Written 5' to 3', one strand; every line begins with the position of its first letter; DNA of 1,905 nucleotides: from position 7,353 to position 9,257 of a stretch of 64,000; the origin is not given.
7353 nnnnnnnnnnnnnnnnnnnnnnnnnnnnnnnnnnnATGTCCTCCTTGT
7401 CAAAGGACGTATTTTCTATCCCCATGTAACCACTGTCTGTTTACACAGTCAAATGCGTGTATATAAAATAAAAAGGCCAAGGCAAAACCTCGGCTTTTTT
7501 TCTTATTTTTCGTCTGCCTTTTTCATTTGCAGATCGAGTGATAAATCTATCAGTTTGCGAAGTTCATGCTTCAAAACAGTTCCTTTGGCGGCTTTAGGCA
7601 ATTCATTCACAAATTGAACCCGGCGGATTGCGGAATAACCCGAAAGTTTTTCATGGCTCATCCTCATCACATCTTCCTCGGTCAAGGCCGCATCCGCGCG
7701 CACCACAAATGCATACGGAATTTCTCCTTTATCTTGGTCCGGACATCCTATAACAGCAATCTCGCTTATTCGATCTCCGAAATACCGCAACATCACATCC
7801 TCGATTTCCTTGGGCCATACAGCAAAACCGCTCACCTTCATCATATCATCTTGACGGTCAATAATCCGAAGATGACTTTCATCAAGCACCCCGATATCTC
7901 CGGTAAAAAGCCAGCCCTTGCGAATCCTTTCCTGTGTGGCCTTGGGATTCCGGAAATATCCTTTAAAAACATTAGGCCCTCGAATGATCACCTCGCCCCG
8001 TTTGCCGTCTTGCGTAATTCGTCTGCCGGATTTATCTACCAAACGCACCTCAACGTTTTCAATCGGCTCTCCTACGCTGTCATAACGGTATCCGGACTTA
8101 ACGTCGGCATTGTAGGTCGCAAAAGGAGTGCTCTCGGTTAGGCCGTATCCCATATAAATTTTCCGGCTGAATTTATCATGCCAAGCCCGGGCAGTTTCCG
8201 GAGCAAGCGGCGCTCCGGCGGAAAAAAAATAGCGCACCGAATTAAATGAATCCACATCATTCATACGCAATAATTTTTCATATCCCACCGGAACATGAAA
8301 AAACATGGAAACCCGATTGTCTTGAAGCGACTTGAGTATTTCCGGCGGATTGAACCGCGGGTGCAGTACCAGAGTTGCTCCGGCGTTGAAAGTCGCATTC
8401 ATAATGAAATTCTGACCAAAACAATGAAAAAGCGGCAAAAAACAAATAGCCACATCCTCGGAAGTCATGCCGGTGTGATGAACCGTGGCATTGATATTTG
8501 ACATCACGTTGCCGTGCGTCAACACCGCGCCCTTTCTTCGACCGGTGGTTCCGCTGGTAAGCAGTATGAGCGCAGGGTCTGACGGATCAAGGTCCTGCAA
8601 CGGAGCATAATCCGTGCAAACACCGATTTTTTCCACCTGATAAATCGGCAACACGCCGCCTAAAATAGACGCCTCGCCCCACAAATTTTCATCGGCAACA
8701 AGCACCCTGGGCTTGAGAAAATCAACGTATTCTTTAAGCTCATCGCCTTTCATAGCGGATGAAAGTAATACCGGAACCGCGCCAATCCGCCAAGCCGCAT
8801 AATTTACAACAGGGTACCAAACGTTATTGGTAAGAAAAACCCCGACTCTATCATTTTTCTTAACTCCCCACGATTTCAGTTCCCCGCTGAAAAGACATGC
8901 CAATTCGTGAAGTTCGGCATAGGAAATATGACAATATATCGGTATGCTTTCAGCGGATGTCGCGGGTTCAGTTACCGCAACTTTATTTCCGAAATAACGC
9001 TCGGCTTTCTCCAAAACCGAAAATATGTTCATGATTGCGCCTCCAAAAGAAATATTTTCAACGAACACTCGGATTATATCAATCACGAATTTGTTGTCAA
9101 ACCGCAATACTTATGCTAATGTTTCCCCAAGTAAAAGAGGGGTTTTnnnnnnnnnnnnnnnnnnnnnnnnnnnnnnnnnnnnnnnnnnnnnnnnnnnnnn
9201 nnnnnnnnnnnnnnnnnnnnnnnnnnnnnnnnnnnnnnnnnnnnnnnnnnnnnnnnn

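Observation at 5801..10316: MIO ammonia-lyase + acyl-CoA ligase + thiolase trio (possible aromatic acid to CoA-ester beta-oxidative pathway)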

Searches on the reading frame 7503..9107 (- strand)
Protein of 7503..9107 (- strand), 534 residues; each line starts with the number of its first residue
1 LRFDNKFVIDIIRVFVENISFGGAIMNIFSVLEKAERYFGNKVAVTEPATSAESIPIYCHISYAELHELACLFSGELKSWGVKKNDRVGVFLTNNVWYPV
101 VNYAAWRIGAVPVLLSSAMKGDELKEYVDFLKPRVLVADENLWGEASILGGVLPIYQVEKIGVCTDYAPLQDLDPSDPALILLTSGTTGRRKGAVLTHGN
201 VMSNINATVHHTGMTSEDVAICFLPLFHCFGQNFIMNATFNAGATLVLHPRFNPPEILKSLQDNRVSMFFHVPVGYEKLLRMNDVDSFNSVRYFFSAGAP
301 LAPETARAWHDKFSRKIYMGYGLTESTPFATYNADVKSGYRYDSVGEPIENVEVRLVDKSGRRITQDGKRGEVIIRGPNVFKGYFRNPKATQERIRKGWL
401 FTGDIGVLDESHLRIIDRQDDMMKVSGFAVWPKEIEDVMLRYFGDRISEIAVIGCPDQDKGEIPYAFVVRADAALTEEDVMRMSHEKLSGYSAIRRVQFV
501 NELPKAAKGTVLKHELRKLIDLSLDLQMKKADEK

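Call 3: search_protein_families(library=pfam, proteins=[window:7503-9107:-])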
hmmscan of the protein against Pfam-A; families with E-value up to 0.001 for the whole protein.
window:7503-9107:- (534 aa): 2 families
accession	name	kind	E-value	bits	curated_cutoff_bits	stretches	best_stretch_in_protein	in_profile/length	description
PF00501.34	AMP-binding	-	1.2e-78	265.1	29.9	1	38-385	7-384/384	AMP-binding enzyme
PF13193.12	AMP-binding_C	-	1.6e-12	48.6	24.5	1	435-509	2-75/76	AMP-binding enzyme C-terminal domain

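Call 4: search_protein_families(library=ncbifam, proteins=[window:7503-9107:-])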
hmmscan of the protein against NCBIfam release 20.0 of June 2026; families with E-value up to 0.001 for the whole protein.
window:7503-9107:- (534 aa): 105 families (the best 25 are shown)
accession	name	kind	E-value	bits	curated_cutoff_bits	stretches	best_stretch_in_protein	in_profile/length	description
NF004837.0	PRK06187.1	subfamily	1.4e-101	340.3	476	2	169-519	163-521/531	long-chain-fatty-acid--CoA ligase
NF005801.1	PRK07656.1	equivalog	3.2e-83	280.1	657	2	172-517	160-500/500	FadD3 family acyl-CoA ligase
NF005702.0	PRK07514.1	subfamily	5e-82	275.9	558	1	59-518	28-498/506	malonyl-CoA synthase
NF006182.0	PRK08316.1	subfamily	3.7e-81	273.2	663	1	59-519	35-516/523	fatty acyl-CoA synthetase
NF004114.0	PRK05605.1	equivalog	1e-79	268.4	766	2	170-520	215-569/575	long-chain-fatty-acid--CoA ligase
NF005307.0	PRK06839.1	equivalog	3.4e-78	263.5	748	1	61-519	28-492/496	o-succinylbenzoate--CoA ligase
NF002966.0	PRK03640.1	equivalog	8.4e-75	252.2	556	1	60-520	27-480/483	o-succinylbenzoate--CoA ligase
NF005463.0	PRK07059.1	subfamily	8.4e-75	252.2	869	2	172-518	200-554/557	long-chain-fatty-acid--CoA ligase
NF006181.0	PRK08314.1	subfamily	1.3e-73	248.2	705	2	169-516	197-550/563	long-chain-fatty-acid--CoA ligase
NF006523.0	PRK08974.1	equivalog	4.7e-73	246.2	884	1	172-518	202-551/561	long-chain-fatty-acid--CoA ligase FadD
NF004229.0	PRK05677.1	subfamily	2.4e-70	237.6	879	2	174-518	205-553/563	long-chain-fatty-acid--CoA ligase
NF009233.0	PRK12583.1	subfamily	1.9e-69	234.5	832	2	171-520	196-550/558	fatty acid CoA ligase family protein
NF005676.0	PRK07470.1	equivalog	1.3e-66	225.4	774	1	171-529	171-538/544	acyl-CoA synthetase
NF006572.0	PRK09088.1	equivalog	1.1e-65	222.2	696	1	60-519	28-486/491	acyl-CoA synthetase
NF004822.0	PRK06178.1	equivalog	4.7e-65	220.2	782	2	164-521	201-568/571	acyl-CoA synthetase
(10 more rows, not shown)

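Call 22: search_solved_structures(query=window:7503-9032:-, show_alignments=1)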
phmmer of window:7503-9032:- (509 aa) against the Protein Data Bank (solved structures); distinct sequences matched with E-value up to 0.001: 220 (the best 60 are shown).
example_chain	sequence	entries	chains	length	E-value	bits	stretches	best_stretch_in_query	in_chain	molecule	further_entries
8weu_A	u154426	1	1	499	1e-61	212.1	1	36-496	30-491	Fatty-acyl-CoA synthase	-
8wev_A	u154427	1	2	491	2.1e-61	211.1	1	36-493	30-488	Feruloyl-CoA Synthetase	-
3a9u_A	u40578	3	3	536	2.1e-60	207.8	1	141-493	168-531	4-coumarate--CoA ligase | 4-coumarate:CoA ligase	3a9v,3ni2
5bsw_A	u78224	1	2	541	4.8e-60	206.6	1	144-495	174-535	4-coumarate--CoA ligase 2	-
5u95_A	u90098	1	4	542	5.9e-59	203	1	144-495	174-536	4-coumarate--CoA ligase 2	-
3tsy_A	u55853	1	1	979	8.9e-59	202.4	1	147-497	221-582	Fusion Protein 4-coumarate--CoA ligase 1, Resveratrol synthase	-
5bsm_A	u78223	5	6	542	1.1e-58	202.1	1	144-495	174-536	4-coumarate--CoA ligase 2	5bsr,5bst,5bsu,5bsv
4fut_A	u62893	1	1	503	3.2e-58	200.6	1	35-493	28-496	Malonyl CoA synthetase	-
4gxr_A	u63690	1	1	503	3.7e-58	200.4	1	35-493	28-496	Malonyl CoA synthetase, Benzoate-CoA ligase Chimeric protein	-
4fuq_A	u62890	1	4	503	4.4e-58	200.1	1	35-493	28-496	Malonyl CoA synthetase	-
4gxq_A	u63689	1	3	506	1.5e-57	198.4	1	35-493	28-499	Malonyl CoA synthetase, Benzoate-CoA ligase Chimeric protein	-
3g7s_A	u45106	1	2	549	4e-57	197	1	8-493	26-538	Long-chain-fatty-acid--CoA ligase (FadD-1)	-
7kyd_A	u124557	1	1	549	7.1e-56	192.8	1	134-495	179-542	Long-chain fatty-acyl-CoA synthetase CG6178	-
6k4c_A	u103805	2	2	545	1.2e-55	192.1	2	142-495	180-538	Ancestral luciferase AncLamp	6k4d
6qjz_A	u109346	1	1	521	1.4e-47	165.4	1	149-489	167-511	oxalyl CoA-synthetase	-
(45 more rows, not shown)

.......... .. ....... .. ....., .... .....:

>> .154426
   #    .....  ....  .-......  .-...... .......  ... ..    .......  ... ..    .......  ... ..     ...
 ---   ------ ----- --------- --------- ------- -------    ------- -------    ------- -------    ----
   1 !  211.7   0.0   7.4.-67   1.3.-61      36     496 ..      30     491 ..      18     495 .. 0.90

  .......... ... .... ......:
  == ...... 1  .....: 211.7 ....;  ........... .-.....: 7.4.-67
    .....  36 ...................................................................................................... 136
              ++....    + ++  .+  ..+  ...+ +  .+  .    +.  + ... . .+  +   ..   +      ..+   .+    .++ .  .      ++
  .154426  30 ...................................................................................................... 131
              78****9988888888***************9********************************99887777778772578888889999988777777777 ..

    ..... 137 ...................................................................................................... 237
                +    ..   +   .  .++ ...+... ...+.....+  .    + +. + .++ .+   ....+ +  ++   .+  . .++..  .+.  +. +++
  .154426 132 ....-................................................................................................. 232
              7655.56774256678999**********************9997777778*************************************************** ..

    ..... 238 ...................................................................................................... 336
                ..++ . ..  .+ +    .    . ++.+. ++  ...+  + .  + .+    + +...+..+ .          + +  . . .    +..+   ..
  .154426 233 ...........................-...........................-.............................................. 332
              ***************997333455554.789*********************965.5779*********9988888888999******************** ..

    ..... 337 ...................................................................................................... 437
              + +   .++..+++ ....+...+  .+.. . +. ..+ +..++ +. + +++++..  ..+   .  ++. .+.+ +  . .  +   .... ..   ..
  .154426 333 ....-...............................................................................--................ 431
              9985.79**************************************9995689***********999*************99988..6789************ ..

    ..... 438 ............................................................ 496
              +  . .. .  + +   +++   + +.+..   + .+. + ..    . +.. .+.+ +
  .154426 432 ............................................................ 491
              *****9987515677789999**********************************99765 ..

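Call 48: search_solved_structures(query=window:7503-9032:-, show_alignments=4, max_evalue=1e-59)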
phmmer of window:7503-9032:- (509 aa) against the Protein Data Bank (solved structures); distinct sequences matched with E-value up to 1e-59: 4.
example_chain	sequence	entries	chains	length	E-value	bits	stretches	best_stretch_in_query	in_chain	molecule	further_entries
8weu_A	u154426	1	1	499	1e-61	212.1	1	36-496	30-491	Fatty-acyl-CoA synthase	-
8wev_A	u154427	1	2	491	2.1e-61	211.1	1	36-493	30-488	Feruloyl-CoA Synthetase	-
3a9u_A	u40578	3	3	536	2.1e-60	207.8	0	141-493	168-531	4-coumarate--CoA ligase | 4-coumarate:CoA ligase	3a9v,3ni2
5bsw_A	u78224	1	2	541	4.8e-60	206.6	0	144-495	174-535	4-coumarate--CoA ligase 2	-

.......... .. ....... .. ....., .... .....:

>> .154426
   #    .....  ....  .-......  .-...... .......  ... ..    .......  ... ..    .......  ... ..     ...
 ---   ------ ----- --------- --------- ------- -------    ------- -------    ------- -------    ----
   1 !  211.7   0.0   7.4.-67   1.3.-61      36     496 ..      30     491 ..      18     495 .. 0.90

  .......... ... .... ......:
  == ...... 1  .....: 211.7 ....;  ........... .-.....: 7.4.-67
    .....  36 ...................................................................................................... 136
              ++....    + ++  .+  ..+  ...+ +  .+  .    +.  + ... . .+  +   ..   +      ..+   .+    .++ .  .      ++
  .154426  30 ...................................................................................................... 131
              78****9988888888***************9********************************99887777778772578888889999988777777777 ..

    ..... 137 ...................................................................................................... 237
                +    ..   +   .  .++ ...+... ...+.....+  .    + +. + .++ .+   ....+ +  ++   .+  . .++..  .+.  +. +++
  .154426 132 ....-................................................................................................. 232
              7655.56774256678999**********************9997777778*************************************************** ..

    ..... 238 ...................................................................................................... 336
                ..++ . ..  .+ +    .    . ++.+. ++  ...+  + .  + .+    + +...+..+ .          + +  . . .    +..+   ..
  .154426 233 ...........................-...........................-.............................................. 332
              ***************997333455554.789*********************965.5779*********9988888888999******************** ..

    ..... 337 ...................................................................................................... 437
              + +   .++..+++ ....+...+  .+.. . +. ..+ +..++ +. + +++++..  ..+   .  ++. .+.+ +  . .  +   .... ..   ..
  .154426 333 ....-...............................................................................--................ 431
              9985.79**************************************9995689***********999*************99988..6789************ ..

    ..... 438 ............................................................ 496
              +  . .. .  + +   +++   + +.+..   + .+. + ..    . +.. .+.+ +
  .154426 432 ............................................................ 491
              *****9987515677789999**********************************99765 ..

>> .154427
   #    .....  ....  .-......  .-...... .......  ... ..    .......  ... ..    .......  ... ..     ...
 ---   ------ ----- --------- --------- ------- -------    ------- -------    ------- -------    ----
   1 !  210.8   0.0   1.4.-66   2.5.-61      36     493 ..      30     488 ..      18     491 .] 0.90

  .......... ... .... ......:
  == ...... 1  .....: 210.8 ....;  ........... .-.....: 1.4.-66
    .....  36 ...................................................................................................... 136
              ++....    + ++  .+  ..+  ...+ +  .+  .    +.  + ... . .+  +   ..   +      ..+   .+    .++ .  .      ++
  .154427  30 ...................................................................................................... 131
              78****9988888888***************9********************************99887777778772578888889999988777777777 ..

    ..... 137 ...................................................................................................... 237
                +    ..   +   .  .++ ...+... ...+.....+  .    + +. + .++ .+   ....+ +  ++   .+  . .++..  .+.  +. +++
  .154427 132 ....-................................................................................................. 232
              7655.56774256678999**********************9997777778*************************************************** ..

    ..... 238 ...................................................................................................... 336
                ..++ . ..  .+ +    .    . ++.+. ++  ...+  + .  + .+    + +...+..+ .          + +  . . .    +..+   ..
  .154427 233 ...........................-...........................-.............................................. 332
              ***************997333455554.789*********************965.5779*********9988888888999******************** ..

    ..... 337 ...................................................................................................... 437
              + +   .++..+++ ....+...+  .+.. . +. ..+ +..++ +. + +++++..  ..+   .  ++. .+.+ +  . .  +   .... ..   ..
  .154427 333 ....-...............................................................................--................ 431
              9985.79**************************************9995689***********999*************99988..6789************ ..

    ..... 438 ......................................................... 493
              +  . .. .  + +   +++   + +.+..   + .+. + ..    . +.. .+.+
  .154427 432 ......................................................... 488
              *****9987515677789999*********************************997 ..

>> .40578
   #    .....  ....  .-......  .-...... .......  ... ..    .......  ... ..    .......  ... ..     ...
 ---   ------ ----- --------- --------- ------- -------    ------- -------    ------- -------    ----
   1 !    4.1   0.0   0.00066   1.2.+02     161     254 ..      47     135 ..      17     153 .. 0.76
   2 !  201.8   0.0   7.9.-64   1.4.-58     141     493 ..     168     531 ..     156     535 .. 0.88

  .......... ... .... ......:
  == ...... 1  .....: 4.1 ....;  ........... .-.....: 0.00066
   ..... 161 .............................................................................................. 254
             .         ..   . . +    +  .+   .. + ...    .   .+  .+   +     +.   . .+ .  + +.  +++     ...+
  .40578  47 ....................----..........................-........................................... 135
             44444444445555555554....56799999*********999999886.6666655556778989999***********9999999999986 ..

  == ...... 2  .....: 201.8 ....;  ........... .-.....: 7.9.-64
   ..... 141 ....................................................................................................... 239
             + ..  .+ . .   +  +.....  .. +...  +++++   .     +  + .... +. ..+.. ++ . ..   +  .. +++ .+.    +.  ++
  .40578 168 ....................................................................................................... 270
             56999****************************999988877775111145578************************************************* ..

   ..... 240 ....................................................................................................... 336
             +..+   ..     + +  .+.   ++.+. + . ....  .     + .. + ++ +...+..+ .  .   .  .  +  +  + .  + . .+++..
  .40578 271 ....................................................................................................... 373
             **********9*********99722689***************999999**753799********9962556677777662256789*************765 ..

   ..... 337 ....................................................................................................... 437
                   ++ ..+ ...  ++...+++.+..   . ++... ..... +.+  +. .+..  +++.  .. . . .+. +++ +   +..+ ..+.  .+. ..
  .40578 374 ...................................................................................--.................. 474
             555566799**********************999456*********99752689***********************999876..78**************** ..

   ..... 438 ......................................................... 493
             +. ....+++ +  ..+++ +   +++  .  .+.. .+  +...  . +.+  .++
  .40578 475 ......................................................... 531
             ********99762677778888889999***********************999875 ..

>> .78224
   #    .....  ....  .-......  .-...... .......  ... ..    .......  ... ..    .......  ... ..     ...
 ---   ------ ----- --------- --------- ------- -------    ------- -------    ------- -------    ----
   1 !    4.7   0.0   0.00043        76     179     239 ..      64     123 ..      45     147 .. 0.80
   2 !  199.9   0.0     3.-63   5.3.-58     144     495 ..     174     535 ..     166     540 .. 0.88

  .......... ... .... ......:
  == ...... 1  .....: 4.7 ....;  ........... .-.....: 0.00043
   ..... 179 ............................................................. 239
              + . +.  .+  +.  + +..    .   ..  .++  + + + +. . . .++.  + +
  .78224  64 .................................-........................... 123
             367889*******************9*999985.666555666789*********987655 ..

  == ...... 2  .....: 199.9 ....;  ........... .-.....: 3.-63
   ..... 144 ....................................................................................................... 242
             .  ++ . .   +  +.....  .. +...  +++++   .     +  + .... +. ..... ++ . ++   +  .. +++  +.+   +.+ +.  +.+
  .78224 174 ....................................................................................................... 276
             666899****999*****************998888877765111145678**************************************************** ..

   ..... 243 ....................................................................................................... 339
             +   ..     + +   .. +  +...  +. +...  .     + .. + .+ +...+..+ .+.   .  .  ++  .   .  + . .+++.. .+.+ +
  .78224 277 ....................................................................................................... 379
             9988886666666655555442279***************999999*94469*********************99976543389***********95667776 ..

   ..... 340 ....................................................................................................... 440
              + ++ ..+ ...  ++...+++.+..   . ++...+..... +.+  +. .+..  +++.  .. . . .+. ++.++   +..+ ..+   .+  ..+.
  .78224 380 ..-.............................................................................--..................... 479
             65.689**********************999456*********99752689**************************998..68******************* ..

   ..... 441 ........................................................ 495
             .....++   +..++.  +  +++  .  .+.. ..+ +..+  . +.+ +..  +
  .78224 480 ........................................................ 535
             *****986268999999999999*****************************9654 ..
